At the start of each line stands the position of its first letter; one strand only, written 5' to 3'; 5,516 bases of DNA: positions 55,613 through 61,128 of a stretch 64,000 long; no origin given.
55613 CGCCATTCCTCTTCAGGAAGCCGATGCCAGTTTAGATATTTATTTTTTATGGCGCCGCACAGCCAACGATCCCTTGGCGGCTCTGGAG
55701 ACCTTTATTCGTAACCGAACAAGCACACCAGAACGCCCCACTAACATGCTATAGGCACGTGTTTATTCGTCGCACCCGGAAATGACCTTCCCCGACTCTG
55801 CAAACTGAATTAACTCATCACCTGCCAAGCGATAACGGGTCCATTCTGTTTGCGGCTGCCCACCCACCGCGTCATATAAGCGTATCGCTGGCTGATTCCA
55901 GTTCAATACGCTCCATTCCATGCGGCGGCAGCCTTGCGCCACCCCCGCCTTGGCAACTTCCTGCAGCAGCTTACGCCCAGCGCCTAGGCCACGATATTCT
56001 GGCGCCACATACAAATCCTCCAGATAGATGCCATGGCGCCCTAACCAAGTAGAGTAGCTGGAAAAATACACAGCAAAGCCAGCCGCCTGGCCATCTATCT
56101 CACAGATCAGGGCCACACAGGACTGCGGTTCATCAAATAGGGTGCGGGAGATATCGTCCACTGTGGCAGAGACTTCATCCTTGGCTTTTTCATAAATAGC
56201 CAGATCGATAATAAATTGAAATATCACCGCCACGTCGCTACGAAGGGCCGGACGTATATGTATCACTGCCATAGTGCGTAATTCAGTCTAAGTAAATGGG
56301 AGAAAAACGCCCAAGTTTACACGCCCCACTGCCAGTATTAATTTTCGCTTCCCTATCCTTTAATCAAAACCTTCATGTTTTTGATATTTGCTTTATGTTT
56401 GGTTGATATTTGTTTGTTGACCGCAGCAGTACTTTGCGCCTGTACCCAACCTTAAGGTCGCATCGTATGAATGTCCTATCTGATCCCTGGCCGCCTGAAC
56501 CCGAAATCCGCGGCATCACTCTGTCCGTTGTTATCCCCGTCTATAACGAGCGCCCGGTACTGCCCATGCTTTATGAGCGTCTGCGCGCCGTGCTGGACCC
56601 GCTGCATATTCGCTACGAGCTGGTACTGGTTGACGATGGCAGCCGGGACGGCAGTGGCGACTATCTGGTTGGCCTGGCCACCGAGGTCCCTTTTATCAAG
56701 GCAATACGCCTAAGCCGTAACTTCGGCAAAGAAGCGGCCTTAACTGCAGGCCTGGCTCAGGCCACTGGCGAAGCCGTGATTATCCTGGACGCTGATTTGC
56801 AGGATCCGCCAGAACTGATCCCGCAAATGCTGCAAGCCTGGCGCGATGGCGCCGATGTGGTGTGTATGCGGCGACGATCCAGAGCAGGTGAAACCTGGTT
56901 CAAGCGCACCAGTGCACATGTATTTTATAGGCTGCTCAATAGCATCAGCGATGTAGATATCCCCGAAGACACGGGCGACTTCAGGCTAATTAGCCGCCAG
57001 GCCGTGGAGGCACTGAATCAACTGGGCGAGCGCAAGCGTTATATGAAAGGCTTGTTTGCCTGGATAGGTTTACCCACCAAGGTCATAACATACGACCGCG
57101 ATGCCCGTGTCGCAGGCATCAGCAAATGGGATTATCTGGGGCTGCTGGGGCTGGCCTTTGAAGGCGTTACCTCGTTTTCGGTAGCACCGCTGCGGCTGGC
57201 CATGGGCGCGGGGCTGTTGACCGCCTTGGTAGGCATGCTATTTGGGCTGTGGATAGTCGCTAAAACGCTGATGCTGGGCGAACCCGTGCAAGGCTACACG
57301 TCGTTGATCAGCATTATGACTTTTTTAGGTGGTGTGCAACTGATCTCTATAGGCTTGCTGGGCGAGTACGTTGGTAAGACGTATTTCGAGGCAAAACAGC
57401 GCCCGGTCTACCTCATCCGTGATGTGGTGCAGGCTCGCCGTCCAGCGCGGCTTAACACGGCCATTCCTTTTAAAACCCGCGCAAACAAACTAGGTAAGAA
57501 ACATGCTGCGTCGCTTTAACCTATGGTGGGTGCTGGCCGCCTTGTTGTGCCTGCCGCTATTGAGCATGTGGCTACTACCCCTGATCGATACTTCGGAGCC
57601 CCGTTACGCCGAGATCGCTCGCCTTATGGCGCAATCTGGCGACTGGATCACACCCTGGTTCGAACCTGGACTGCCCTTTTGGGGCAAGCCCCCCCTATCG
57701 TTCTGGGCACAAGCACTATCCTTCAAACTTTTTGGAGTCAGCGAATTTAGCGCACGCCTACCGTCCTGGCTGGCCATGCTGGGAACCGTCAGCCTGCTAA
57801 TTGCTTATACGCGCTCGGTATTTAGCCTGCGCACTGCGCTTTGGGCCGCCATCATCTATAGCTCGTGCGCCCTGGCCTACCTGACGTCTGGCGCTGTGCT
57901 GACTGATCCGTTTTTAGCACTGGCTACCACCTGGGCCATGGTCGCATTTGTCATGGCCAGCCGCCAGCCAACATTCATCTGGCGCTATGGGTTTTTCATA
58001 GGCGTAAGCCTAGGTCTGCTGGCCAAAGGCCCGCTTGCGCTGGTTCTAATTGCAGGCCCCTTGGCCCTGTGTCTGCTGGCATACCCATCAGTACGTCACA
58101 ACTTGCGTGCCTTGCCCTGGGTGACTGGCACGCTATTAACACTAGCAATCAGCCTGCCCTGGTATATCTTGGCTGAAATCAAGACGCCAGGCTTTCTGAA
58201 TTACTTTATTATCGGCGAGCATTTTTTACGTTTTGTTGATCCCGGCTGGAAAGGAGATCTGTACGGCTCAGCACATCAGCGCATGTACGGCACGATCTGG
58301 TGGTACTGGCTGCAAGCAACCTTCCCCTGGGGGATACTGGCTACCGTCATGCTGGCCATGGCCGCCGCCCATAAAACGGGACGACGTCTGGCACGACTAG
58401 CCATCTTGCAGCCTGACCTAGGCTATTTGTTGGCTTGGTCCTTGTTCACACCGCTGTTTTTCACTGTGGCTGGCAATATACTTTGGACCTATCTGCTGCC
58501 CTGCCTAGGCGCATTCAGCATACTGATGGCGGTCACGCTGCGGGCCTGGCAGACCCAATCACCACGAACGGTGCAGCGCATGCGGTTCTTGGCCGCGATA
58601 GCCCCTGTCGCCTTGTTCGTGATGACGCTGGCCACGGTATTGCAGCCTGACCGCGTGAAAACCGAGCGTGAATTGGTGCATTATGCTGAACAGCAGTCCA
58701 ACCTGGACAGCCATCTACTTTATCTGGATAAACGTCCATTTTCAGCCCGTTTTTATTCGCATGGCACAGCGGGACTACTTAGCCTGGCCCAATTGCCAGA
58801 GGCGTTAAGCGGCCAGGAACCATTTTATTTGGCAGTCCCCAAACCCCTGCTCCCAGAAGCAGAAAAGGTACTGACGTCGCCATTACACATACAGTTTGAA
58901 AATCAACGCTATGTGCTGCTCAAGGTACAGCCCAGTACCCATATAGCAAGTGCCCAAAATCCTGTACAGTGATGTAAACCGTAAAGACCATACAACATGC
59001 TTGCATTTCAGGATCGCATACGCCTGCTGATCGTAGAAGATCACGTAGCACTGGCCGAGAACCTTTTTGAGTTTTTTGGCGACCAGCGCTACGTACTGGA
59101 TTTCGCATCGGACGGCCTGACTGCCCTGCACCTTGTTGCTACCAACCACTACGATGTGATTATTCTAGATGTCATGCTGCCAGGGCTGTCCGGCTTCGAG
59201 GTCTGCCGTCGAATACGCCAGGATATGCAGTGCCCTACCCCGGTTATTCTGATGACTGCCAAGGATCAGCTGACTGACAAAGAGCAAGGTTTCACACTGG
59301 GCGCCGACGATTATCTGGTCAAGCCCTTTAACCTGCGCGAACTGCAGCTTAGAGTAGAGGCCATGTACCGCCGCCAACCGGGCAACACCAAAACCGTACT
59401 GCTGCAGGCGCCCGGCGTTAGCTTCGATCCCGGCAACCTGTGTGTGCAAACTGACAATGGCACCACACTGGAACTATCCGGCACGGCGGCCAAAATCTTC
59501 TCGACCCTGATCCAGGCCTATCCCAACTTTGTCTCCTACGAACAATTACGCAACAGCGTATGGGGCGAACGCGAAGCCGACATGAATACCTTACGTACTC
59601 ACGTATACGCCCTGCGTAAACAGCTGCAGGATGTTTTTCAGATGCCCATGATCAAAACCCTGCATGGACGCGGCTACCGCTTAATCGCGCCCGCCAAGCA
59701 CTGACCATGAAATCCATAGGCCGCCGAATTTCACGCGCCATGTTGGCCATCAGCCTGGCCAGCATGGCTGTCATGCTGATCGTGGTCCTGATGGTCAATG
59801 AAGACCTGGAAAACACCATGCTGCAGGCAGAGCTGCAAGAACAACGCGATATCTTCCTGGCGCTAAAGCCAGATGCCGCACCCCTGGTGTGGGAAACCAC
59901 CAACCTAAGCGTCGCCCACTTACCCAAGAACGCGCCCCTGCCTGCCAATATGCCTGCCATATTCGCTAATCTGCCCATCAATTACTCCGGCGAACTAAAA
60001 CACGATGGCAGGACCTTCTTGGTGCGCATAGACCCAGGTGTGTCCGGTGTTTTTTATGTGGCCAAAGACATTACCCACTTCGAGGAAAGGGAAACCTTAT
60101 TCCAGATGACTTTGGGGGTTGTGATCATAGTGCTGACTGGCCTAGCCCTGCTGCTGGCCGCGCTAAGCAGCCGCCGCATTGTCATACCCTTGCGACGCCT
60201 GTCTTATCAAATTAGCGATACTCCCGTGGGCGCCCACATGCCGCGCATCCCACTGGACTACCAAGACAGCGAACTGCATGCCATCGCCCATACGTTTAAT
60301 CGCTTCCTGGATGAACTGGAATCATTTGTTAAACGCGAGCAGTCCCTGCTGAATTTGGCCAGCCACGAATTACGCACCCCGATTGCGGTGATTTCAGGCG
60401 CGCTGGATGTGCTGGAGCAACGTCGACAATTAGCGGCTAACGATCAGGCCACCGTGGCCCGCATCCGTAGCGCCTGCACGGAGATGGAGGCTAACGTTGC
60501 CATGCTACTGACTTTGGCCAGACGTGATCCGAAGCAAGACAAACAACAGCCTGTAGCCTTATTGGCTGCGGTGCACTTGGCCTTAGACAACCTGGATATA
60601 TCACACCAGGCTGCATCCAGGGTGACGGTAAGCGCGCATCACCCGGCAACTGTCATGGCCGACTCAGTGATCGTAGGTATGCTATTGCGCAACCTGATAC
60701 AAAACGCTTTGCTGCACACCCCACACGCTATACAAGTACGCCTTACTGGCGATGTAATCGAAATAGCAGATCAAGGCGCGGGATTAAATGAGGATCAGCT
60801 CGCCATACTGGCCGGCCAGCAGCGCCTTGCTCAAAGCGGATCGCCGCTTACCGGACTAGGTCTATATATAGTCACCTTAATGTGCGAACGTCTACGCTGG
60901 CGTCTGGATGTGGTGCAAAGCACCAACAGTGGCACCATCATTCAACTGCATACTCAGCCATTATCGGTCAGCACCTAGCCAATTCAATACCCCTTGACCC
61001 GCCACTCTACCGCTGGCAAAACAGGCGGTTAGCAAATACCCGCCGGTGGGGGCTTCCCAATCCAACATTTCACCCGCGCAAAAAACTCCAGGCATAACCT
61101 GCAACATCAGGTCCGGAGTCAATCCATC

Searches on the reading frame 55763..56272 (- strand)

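Call 81: search_protein_families(library=pfam, proteins=[window:55763-56272:-], max_evalue=1e-8)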
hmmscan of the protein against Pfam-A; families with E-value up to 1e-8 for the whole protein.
window:55763-56272:- (169 aa): 2 families
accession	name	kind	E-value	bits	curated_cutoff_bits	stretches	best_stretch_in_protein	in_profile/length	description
PF00583.31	Acetyltransf_1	-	5.9e-21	75.3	20.7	1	40-136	18-114/116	Acetyltransferase (GNAT) family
PF13508.13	Acetyltransf_7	-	4e-12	46.8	27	1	54-137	5-81/84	Acetyltransferase (GNAT) domain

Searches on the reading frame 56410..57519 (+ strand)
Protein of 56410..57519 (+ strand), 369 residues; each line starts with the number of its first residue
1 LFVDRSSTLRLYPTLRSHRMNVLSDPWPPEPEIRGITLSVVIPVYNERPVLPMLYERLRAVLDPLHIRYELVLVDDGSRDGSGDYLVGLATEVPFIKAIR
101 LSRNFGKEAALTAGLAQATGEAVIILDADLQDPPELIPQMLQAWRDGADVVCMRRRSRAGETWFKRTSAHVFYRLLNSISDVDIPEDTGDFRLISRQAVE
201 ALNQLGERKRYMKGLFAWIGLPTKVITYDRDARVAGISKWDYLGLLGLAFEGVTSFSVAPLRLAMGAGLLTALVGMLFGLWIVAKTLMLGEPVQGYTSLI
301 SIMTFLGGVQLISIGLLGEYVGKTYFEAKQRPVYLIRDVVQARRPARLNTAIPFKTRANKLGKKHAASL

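Call 81: search_protein_families(library=pfam, proteins=[window:56410-57519:+], max_evalue=1e-8)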
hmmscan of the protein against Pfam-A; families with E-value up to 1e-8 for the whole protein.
window:56410-57519:+ (369 aa): 1 family
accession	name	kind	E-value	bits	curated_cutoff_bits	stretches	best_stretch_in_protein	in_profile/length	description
PF00535.33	Glycos_transf_2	-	8.8e-36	123.8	23.3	1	39-201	1-166/168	Glycosyl transferase family 2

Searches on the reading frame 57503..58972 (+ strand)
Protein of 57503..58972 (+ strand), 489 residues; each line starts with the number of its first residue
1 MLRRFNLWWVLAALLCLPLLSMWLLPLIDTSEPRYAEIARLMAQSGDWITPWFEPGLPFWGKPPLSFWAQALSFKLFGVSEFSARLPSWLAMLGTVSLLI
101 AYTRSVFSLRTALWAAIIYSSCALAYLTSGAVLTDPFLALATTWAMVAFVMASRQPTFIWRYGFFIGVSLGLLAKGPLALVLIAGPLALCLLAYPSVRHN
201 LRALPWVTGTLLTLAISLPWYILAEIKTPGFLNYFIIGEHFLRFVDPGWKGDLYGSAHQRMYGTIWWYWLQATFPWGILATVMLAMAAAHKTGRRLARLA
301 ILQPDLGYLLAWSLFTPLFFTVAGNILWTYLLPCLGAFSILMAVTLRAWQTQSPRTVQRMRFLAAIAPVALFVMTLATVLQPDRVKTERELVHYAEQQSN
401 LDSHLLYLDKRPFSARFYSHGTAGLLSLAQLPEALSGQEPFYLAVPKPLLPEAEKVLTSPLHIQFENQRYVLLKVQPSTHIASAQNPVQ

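Call 81: search_protein_families(library=pfam, proteins=[window:57503-58972:+], max_evalue=1e-8)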
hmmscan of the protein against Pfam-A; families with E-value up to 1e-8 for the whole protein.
window:57503-58972:+ (489 aa): 2 families
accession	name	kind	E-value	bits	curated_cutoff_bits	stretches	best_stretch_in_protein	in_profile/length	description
PF02366.24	PMT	-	4.4e-22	79.3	22.7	1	10-235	10-245/245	Dolichyl-phosphate-mannose-protein mannosyltransferase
PF13231.12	PMT_2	-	9.9e-18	65.3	26.1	1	62-220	2-157/160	Dolichyl-phosphate-mannose-protein mannosyltransferase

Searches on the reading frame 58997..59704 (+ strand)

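Call 81: search_protein_families(library=pfam, proteins=[window:58997-59704:+], max_evalue=1e-8)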
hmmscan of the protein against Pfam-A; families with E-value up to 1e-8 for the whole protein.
window:58997-59704:+ (235 aa): 2 families
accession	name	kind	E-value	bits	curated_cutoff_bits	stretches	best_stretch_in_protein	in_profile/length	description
PF00072.30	Response_reg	-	7.6e-29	100.6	30.2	1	11-120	2-110/111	Response regulator receiver domain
PF00486.34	Trans_reg_C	-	2.9e-16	59.7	26.2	1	155-229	1-77/77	Transcriptional regulatory protein, C terminal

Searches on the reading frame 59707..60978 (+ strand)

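Call 81: search_protein_families(library=pfam, proteins=[window:59707-60978:+], max_evalue=1e-8)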
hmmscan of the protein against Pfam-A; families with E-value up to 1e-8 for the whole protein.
window:59707-60978:+ (423 aa): 2 families
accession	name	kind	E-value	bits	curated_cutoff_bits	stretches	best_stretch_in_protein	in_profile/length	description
PF02518.31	HATPase_c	-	6.7e-11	43.1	26.4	1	320-415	3-106/111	Histidine kinase-, DNA gyrase B-, and HSP90-like ATPase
PF00512.31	HisKA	-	4.7e-10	39.8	26.9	1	214-274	5-64/66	His Kinase A (phospho-acceptor) domain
